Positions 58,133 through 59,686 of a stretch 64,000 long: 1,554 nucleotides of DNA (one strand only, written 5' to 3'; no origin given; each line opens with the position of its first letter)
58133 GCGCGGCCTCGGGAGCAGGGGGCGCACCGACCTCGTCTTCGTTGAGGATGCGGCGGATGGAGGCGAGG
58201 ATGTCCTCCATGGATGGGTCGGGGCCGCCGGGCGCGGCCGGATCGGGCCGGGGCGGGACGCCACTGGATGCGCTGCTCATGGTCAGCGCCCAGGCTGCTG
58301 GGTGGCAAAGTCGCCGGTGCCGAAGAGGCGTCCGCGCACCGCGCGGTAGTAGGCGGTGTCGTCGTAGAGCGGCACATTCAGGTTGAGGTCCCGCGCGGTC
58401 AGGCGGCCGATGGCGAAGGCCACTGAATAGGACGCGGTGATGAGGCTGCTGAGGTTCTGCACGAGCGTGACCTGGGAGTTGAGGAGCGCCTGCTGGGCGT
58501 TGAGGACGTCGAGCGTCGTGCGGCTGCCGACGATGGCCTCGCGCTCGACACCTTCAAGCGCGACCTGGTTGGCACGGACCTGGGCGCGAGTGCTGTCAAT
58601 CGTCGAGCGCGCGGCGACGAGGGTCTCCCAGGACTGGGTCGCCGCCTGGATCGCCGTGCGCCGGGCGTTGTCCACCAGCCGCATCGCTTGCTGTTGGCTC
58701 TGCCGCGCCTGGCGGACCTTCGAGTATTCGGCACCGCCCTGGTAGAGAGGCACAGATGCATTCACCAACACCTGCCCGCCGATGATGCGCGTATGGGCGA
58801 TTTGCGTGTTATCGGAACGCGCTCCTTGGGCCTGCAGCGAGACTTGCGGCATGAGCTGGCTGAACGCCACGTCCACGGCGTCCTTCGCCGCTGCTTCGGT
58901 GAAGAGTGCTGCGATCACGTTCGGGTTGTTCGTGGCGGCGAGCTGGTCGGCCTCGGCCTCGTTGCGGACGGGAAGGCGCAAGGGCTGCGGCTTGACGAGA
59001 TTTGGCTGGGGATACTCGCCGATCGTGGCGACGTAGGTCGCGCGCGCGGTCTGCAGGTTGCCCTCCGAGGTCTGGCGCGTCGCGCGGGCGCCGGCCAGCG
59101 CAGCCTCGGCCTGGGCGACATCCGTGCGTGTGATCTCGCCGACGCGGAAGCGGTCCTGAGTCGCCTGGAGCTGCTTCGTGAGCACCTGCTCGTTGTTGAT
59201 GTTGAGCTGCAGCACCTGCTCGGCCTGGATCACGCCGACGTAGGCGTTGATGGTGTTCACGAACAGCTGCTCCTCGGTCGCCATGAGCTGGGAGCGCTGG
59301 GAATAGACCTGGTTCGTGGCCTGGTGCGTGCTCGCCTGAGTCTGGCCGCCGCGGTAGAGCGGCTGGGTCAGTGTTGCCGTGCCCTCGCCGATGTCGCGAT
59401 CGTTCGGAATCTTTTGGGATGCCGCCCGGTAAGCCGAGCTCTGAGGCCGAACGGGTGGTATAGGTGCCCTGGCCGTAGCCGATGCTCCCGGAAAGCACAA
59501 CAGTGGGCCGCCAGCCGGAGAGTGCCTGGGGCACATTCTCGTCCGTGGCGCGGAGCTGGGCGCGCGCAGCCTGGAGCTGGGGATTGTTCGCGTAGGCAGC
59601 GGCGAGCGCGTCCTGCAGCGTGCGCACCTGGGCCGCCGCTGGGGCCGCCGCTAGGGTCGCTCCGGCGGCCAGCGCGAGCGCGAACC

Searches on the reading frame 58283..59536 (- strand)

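Call 81: search_protein_families(library=pfam, proteins=[window:58283-59536:-], max_evalue=0.01)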
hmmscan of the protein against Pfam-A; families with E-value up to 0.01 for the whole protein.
window:58283-59536:- (417 aa): 1 family
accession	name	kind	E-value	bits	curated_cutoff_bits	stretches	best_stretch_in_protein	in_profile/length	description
PF02321.23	OEP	-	1.4e-47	162.4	22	2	195-375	3-185/187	Outer membrane efflux protein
